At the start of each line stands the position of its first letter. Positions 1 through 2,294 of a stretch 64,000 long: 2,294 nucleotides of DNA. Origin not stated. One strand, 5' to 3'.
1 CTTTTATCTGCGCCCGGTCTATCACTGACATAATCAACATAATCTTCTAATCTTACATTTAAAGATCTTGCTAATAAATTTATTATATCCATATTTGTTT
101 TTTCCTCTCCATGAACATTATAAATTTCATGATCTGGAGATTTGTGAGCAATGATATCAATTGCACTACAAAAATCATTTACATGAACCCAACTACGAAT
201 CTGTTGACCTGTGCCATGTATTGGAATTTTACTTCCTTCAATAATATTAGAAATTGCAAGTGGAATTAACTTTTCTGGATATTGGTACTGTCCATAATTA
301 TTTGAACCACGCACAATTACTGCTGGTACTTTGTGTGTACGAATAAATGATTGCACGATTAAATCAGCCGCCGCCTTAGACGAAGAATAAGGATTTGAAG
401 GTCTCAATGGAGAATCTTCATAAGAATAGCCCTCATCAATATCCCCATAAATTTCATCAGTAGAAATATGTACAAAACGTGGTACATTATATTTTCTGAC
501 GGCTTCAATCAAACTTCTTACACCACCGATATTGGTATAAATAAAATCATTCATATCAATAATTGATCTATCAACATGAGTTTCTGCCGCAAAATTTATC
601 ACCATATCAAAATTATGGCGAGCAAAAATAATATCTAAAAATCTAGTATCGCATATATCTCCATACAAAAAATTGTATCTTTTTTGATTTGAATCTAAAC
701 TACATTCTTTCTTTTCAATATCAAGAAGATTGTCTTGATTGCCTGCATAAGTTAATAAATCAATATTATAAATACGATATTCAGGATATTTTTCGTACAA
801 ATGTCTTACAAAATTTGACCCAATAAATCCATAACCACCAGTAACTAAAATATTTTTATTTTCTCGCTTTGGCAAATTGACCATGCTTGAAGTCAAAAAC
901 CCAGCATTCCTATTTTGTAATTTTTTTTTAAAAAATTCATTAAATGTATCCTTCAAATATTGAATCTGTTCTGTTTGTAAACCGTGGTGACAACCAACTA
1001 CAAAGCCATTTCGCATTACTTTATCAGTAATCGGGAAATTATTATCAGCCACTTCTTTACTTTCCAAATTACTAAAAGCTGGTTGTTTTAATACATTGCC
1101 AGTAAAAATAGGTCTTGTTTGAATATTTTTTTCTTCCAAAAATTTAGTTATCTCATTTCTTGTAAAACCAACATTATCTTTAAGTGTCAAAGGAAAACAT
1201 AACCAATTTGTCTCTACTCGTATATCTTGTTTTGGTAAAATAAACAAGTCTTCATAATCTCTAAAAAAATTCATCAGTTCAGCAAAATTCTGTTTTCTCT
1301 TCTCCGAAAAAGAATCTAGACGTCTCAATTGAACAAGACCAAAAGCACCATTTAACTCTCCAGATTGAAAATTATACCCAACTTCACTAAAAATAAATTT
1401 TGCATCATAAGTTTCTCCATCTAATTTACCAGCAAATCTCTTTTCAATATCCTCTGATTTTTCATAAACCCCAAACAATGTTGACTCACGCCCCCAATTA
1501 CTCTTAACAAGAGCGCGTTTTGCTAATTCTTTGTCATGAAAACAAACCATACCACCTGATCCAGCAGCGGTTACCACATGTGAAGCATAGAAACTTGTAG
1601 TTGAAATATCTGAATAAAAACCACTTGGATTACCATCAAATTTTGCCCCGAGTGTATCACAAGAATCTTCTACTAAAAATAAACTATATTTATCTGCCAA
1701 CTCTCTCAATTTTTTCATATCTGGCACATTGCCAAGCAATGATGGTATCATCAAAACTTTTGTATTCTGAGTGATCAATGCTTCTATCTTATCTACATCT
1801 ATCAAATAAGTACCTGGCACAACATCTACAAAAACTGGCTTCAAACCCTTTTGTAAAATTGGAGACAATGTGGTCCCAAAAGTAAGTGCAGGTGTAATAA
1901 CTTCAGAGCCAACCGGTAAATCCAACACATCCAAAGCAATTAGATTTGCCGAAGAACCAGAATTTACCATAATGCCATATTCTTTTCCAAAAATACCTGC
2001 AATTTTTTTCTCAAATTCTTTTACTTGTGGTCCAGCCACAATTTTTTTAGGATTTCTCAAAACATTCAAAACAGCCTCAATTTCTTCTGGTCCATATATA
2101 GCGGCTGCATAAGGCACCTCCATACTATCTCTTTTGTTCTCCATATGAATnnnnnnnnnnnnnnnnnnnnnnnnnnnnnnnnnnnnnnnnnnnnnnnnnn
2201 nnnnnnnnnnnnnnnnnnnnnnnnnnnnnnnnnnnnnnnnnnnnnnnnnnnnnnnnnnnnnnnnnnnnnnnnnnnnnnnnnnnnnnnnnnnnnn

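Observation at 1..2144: Apparent single ORF fusing a His-variant DegT-like sugar 3-dehydratase to an NDP-hexose 4,6-dehydratase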

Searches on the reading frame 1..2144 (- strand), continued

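Call 58: search_protein_families(library=ncbifam, proteins=[L003:5720-7114:+, L003:7213-7995:+, L003:7998-9044:+, L003:9050-10279:+, L003:10269-11333:+, L003:11338-11949:+, L003:11946-13640:+], max_evalue=1e-10)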
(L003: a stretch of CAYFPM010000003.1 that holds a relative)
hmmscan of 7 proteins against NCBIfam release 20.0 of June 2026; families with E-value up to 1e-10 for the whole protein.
L003:5720-7114:+ (464 aa): 0 families

L003:7213-7995:+ (260 aa): 3 families
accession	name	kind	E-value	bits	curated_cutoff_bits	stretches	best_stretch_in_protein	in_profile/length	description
NF058614.1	PPMAGASynPpgS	equivalog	5.7e-25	88.1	370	1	18-233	2-212/226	polyprenyl-phospho-N-acetylgalactosaminyl synthase PpgS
TIGR04182.1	glyco_TIGR04182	equivalog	2.4e-19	69.8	325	1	17-221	1-194/293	S-layer glycoprotein N-glycosyltransferase AglJ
NF041391.1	DPhHxTase_Halo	equivalog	1.3e-11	43.9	375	1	25-214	4-182/213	dolichyl-phosphate hexose transferase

L003:7998-9044:+ (348 aa): 14 families
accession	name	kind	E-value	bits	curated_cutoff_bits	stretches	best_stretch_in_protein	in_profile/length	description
TIGR04180.1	EDH_00030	hypoth_equivalog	1.9e-32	112.6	475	1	78-331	41-296/297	NAD-dependent 4,6-dehydratase LegB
TIGR01181.1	dTDP_gluc_dehyt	equivalog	4.2e-32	111.5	365.1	1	86-346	50-313/321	dTDP-glucose 4,6-dehydratase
TIGR01179.1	galE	equivalog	1.2e-27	96.7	262.3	1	82-345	44-326/332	UDP-glucose 4-epimerase GalE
TIGR02197.1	heptose_epim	equivalog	4.5e-23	81.9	274.6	1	5-345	1-314/316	ADP-glyceromanno-heptose 6-epimerase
NF007490.0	PRK10084.1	subfamily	1.7e-22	80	649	0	173-346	157-336/361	dTDP-glucose 4,6-dehydratase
NF007582.0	PRK10217.1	equivalog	5.1e-22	78.4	698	1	85-345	50-332/355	dTDP-glucose 4,6-dehydratase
TIGR02622.1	CDP_4_6_dhtase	equivalog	5.2e-20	71.9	278.45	1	81-346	47-332/352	CDP-glucose 4,6-dehydratase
NF007956.0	PRK10675.1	subfamily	4.2e-16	59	394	0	86-215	50-182/338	UDP-glucose 4-epimerase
NF047922.1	GDPFucSynFcl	equivalog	5e-15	55.7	500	0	92-345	36-302/308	GDP-L-fucose synthase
TIGR03466.1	HpnA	hypoth_equivalog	5.8e-12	45.1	367.65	0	4-46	2-44/327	hopanoid-associated sugar epimerase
NF043036.1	ErythonDh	equivalog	9.2e-12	44.8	325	0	85-188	51-154/321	D-erythronate dehydrogenase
NF011728.1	PRK15181.1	equivalog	1.1e-11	44.3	760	0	86-345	69-338/348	Vi polysaccharide biosynthesis UDP-N-acetylglucosaminuronic acid C-4 epimerase TviC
NF008360.0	PRK11150.1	equivalog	1.2e-11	44.4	452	0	111-296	70-256/310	ADP-glyceromanno-heptose 6-epimerase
NF042423.1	oxyalk_red_Shew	equivalog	1.2e-11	44.2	580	0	88-265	51-224/331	2-alkyl-3-oxoalkanoate reductase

L003:9050-10279:+ (409 aa): 7 families
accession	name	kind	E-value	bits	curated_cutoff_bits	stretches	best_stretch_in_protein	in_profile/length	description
NF011936.0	PRK15407.1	equivalog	1.4e-103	346.9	423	1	5-406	33-438/440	lipopolysaccharide biosynthesis protein RfbH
TIGR03588.1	PseC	equivalog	1.1e-52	179.3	423.5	1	9-400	2-376/380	UDP-4-amino-4,6-dideoxy-N-acetyl-beta-L-altrosamine transaminase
TIGR04181.1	NHT_00031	hypoth_equivalog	5.8e-49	166.9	420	2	18-212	10-219/359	LegC family aminotransferase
NF008687.0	PRK11706.1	equivalog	1.5e-39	135.9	375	1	9-343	2-317/375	dTDP-4-amino-4,6-dideoxygalactose transaminase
NF008658.2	PRK11658.1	equivalog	5.6e-33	114.1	631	1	10-343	6-321/379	UDP-4-amino-4-deoxy-L-arabinose aminotransferase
TIGR02379.1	ECA_wecE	subfamily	3.9e-31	108.2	434.85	1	9-340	2-315/376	dTDP-4-amino-4,6-dideoxy-D-glucose transaminase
TIGR04427.1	PLP_DesI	equivalog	1.3e-30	106.8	650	1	25-219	38-230/390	dTDP-4-dehydro-6-deoxyglucose aminotransferase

L003:10269-11333:+ (354 aa): 16 families
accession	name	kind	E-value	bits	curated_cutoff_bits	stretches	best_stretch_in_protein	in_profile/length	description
TIGR01181.1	dTDP_gluc_dehyt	equivalog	3e-117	391.3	365.1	1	10-335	1-321/321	dTDP-glucose 4,6-dehydratase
NF007490.0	PRK10084.1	subfamily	5.7e-88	295.3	649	1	10-338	2-347/361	dTDP-glucose 4,6-dehydratase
NF007582.0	PRK10217.1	equivalog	2.3e-79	267.1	698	1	9-336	2-342/355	dTDP-glucose 4,6-dehydratase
TIGR04180.1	EDH_00030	hypoth_equivalog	1.8e-37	129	475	1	11-312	1-296/297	NAD-dependent 4,6-dehydratase LegB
TIGR01179.1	galE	equivalog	5.8e-33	114.1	262.3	1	10-327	1-327/332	UDP-glucose 4-epimerase GalE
TIGR02622.1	CDP_4_6_dhtase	equivalog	3e-30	105.5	278.45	1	8-328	4-333/352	CDP-glucose 4,6-dehydratase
TIGR01472.1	gmd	equivalog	1.8e-18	66.8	415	1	10-288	2-282/342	GDP-mannose 4,6-dehydratase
NF011728.1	PRK15181.1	equivalog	3.8e-18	65.6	760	1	8-329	15-341/348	Vi polysaccharide biosynthesis UDP-N-acetylglucosaminuronic acid C-4 epimerase TviC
NF007956.0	PRK10675.1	subfamily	1.6e-16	60.4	394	1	10-324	2-328/338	UDP-glucose 4-epimerase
TIGR02197.1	heptose_epim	equivalog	8.5e-16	58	274.6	1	11-326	1-314/316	ADP-glyceromanno-heptose 6-epimerase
TIGR01214.1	rmlD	equivalog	1.6e-13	50.4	224.05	1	10-199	1-154/285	dTDP-4-dehydrorhamnose reductase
NF047922.1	GDPFucSynFcl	equivalog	2.1e-13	50.4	500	1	110-330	74-306/308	GDP-L-fucose synthase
NF043036.1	ErythonDh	equivalog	2.2e-13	50.1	325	1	10-189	2-173/321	D-erythronate dehydrogenase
TIGR03466.1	HpnA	hypoth_equivalog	3.8e-13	49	367.65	1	10-200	2-175/327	hopanoid-associated sugar epimerase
TIGR03589.1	PseB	equivalog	5.9e-12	45.2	407.75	1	8-144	4-128/324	UDP-N-acetylglucosamine 4,6-dehydratase (inverting)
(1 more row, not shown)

L003:11338-11949:+ (203 aa): 1 family
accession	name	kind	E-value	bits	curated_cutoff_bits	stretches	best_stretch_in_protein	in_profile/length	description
TIGR01221.1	rmlC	equivalog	1.1e-61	207.7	155.75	1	19-190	1-173/176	dTDP-4-dehydrorhamnose 3,5-epimerase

L003:11946-13640:+ (564 aa): 0 families

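Call 62: search_protein_families(library=pfam, proteins=[P0202, P0173, P0221, P0244, P0247, P0211, P0216, P0246, P0122, P0130], max_evalue=1e-8)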
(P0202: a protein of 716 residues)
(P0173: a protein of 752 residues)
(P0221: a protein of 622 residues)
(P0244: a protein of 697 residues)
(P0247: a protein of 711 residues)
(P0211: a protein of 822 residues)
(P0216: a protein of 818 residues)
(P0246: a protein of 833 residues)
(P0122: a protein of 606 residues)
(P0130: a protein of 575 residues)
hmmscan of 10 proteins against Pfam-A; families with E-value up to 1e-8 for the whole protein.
P0202 (716 aa): 7 families
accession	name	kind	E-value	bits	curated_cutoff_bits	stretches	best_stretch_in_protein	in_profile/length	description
PF16363.11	GDP_Man_Dehyd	-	2.6e-85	287.2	27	1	4-310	1-332/332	GDP-mannose 4,6 dehydratase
PF01370.27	Epimerase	-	1.2e-82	277.4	20.9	2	3-246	1-240/240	NAD dependent epimerase/dehydratase family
PF04321.23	RmlD_sub_bind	-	3e-49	168.1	27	2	402-675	2-283/287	RmlD substrate binding domain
PF01073.25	3Beta_HSD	-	5.8e-31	108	22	1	4-166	1-159/280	3-beta hydroxysteroid dehydrogenase/isomerase family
PF02719.21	Polysacc_synt_2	-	7.1e-29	101.3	20.2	1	3-269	1-252/293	Polysaccharide biosynthesis protein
PF07993.18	NAD_binding_4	-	4.2e-28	98.6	20.1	2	5-182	1-205/258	Male sterility protein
PF13460.12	NAD_binding_10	-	1.2e-14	55.1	27.2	0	7-139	1-114/184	NAD(P)H-binding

P0173 (752 aa): 6 families
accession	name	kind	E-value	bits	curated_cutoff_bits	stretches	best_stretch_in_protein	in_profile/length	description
PF16363.11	GDP_Man_Dehyd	-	9.5e-76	255.8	27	1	4-313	1-331/332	GDP-mannose 4,6 dehydratase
PF01370.27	Epimerase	-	1.7e-66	224.5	20.9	1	3-251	1-240/240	NAD dependent epimerase/dehydratase family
PF04321.23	RmlD_sub_bind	-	6e-17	62.1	27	1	1-177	1-143/287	RmlD substrate binding domain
PF07993.18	NAD_binding_4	-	8.1e-13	48.5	20.1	1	5-187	1-205/258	Male sterility protein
PF01073.25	3Beta_HSD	-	1.2e-11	44.6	22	1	4-229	1-219/280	3-beta hydroxysteroid dehydrogenase/isomerase family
PF02719.21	Polysacc_synt_2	-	6.4e-11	42.4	20.2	1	4-247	2-225/293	Polysaccharide biosynthesis protein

P0221 (622 aa): 7 families
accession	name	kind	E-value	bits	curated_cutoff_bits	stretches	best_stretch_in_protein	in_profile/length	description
PF01370.27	Epimerase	-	2e-81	273.4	20.9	2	3-241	1-240/240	NAD dependent epimerase/dehydratase family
PF16363.11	GDP_Man_Dehyd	-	4.4e-81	273.4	27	1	4-306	1-332/332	GDP-mannose 4,6 dehydratase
PF04321.23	RmlD_sub_bind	-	1.7e-37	129.5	27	2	324-594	3-283/287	RmlD substrate binding domain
PF02719.21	Polysacc_synt_2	-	1.7e-26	93.5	20.2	1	3-126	1-131/293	Polysaccharide biosynthesis protein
PF07993.18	NAD_binding_4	-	1.7e-25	90.1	20.1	1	5-177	1-205/258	Male sterility protein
PF01073.25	3Beta_HSD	-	2.7e-25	89.4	22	1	4-161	1-158/280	3-beta hydroxysteroid dehydrogenase/isomerase family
PF13460.12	NAD_binding_10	-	5.1e-10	40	27.2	1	7-162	1-133/184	NAD(P)H-binding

P0244 (697 aa): 4 families
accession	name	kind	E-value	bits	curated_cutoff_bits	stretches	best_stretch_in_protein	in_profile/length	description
PF16363.11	GDP_Man_Dehyd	-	5.1e-67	227.1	27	2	462-679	86-331/332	GDP-mannose 4,6 dehydratase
PF01370.27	Epimerase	-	4.8e-58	196.8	20.9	2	461-617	74-240/240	NAD dependent epimerase/dehydratase family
PF01073.25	3Beta_HSD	-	4e-09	36.4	22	0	4-77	1-71/280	3-beta hydroxysteroid dehydrogenase/isomerase family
PF04321.23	RmlD_sub_bind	-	4.4e-09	36.3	27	0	462-539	62-139/287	RmlD substrate binding domain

P0247 (711 aa): 3 families
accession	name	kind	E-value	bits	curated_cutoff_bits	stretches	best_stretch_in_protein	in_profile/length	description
PF16363.11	GDP_Man_Dehyd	-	2.4e-61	208.5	27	2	500-677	129-331/332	GDP-mannose 4,6 dehydratase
PF01370.27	Epimerase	-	4.6e-53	180.5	20.9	2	498-615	113-240/240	NAD dependent epimerase/dehydratase family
PF01073.25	3Beta_HSD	-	5.6e-10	39.1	22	0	5-123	1-115/280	3-beta hydroxysteroid dehydrogenase/isomerase family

P0211 (822 aa): 5 families
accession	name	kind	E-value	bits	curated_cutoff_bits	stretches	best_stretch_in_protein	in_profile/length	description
PF16363.11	GDP_Man_Dehyd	-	1.9e-63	215.4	27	2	613-795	127-332/332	GDP-mannose 4,6 dehydratase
PF01370.27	Epimerase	-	2.1e-53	181.6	20.9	2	614-732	114-240/240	NAD dependent epimerase/dehydratase family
PF02719.21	Polysacc_synt_2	-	4.5e-16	59.3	20.2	1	5-125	2-127/293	Polysaccharide biosynthesis protein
PF14890.11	Intein_splicing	-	3.9e-15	56.4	35.8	1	157-614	19-155/155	Intein splicing domain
PF01073.25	3Beta_HSD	-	4.6e-12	46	22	1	5-126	1-116/280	3-beta hydroxysteroid dehydrogenase/isomerase family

P0216 (818 aa): 3 families
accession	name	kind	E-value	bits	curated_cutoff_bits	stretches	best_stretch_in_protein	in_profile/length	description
PF01041.23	DegT_DnrJ_EryC1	-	2.1e-80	271.1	19.8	2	41-248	4-205/360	DegT/DnrJ/EryC1/StrS aminotransferase family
PF14890.11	Intein_splicing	-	1.1e-13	51.7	35.8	1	278-630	33-155/155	Intein splicing domain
PF14528.11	LAGLIDADG_3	-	2.8e-12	47.1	22.5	1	483-571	6-81/82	LAGLIDADG-like domain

P0246 (833 aa): 3 families
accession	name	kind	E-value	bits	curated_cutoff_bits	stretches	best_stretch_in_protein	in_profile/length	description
PF01041.23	DegT_DnrJ_EryC1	-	1.2e-85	288.4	19.8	2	43-244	10-204/360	DegT/DnrJ/EryC1/StrS aminotransferase family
PF14890.11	Intein_splicing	-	8.2e-12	45.6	35.8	1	276-643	37-155/155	Intein splicing domain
PF13403.11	Hint_2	-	6.2e-09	36.8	28.4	0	245-289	2-46/147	Hint domain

P0122 (606 aa): 8 families
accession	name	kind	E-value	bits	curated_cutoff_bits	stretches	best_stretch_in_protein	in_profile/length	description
PF16363.11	GDP_Man_Dehyd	-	8.1e-72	242.9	27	1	265-571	1-330/332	GDP-mannose 4,6 dehydratase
PF01370.27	Epimerase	-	8.2e-62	209.2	20.9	1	264-507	1-239/240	NAD dependent epimerase/dehydratase family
PF00535.33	Glycos_transf_2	-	1.6e-29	103.4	23.3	1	4-176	1-168/168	Glycosyl transferase family 2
PF01073.25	3Beta_HSD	-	3.6e-20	72.6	22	1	265-492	1-225/280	3-beta hydroxysteroid dehydrogenase/isomerase family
PF02719.21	Polysacc_synt_2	-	4.7e-18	65.8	20.2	1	264-395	1-131/293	Polysaccharide biosynthesis protein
PF07993.18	NAD_binding_4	-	9.1e-16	58.2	20.1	1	266-445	1-206/258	Male sterility protein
PF04321.23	RmlD_sub_bind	-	1.4e-14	54.3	27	1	263-449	2-154/287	RmlD substrate binding domain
PF13641.12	Glyco_tranf_2_3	-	6.6e-10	39.8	27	1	3-176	3-150/230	Glycosyltransferase like family 2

P0130 (575 aa): 5 families
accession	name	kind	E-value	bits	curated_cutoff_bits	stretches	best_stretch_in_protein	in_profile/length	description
PF16363.11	GDP_Man_Dehyd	-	2.6e-140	468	27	3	355-545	127-332/332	GDP-mannose 4,6 dehydratase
PF01370.27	Epimerase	-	4.7e-99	331.1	20.9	2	6-277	1-240/240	NAD dependent epimerase/dehydratase family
PF01073.25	3Beta_HSD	-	7.6e-18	65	22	1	7-116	1-104/280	3-beta hydroxysteroid dehydrogenase/isomerase family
PF07993.18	NAD_binding_4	-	3.3e-14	53.1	20.1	1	76-214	87-206/258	Male sterility protein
PF02719.21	Polysacc_synt_2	-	6e-14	52.3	20.2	1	6-116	1-116/293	Polysaccharide biosynthesis protein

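Call 71: fold_search(model_id=the predicted structure, library=pdb)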
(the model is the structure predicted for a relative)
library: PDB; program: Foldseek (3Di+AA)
matches with E <= 10: 1963; with E <= 0.001: 1583
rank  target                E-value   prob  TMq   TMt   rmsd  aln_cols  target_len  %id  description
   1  3bcx_A                2.3e-35  1.00  0.47  0.84   2.9       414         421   35  E1 Dehydrase (released 2007-11-27)
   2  3bcx_B                4.3e-35  1.00  0.47  0.85   2.6       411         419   36  E1 Dehydrase (released 2007-11-27)
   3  3bb8_A                1.9e-34  1.00  0.47  0.85   2.8       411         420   36  E1 Dehydrase H220K Mutant (released 2008-09-16)
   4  6bi4_A                2.2e-32  1.00  0.37  0.88   3.5       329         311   42  2.9 Angstrom Resolution Crystal Structure of dTDP-Glucose 4,6-dehydratase (rfbB) from Bacillus anthracis str. Ames in  (released 2017-11-08)
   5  1kep_B                2.4e-32  1.00  0.38  0.81   3.9       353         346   40  The crystal structure of dTDP-D-glucose 4,6-dehydratase (RmlB) from Streptococcus suis with dTDP-xylose bound (released 2002-01-25)
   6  1ker_B                7.2e-32  1.00  0.38  0.81   4.1       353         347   40  The crystal structure of dTDP-D-glucose 4,6-dehydratase (RmlB) from Streptococcus suis with dTDP-D-glucose bound (released 2002-01-25)
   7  6bi4_B                8.5e-32  1.00  0.37  0.88   3.4       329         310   41  2.9 Angstrom Resolution Crystal Structure of dTDP-Glucose 4,6-dehydratase (rfbB) from Bacillus anthracis str. Ames in  (released 2017-11-08)
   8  1kep_A                1.3e-31  1.00  0.39  0.81   3.9       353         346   40  The crystal structure of dTDP-D-glucose 4,6-dehydratase (RmlB) from Streptococcus suis with dTDP-xylose bound (released 2002-01-25)
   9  1keu_A                2.5e-31  1.00  0.39  0.79   4.5       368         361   40  The crystal structure of dTDP-D-glucose 4,6-dehydratase (RmlB) from Salmonella enterica serovar Typhimurium with dTDP- (released 2002-01-25)
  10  2hun_B                6.4e-31  1.00  0.38  0.86   3.5       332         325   42  Crystal structure of hypothetical protein PH0414 from Pyrococcus horikoshii OT3 (released 2007-01-26)
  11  3b8x_A                1.5e-30  1.00  0.44  0.85   3.8       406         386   28  Crystal structure of GDP-4-keto-6-deoxymannose-3-dehydratase (ColD) H188N mutant with bound GDP-perosamine (released 2007-11-27)
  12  7b0d_A                2.7e-30  1.00  0.45  0.91   2.7       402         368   30  Sugar transaminase from Archaeoglobus veneficus (released 2021-12-01)
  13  2gms_B                5.3e-30  1.00  0.45  0.86   3.6       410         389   28  E coli GDP-4-keto-6-deoxy-D-mannose-3-dehydratase with bound hydrated PLP (released 2006-09-05)
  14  1g1a_A                8.3e-30  1.00  0.37  0.78   4.8       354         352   42  THE CRYSTAL STRUCTURE OF DTDP-D-GLUCOSE 4,6-DEHYDRATASE (RMLB)FROM SALMONELLA ENTERICA SEROVAR TYPHIMURIUM (released 2001-03-21)
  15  8shh_B                9.9e-30  1.00  0.38  0.84   3.5       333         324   39  Crystal structure of EvdS6 decarboxylase in ligand free state (released 2023-08-09)
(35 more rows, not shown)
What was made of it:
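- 921..2123 (-): DegT-fold, His-type NDP-4-keto-6-deoxyhexose 3-dehydratase domain (aa ~8-408). Foldseek finds E1 with TM 0.84-0.85 (call 71).
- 1..854 (-): dTDP-glucose 4,6-dehydratase (RmlB) domain, cut by the window edge. Foldseek finds RmlB structures with TM 0.81-0.88 and 40-42% identity (call 71).
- On PMP-dependent NDP-hexose 3-dehydratases (E1 / ColD / SpnQ group): Foldseek finds E1 with TM 0.84-0.85 and ColD with TM 0.85-0.87 (call 71).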
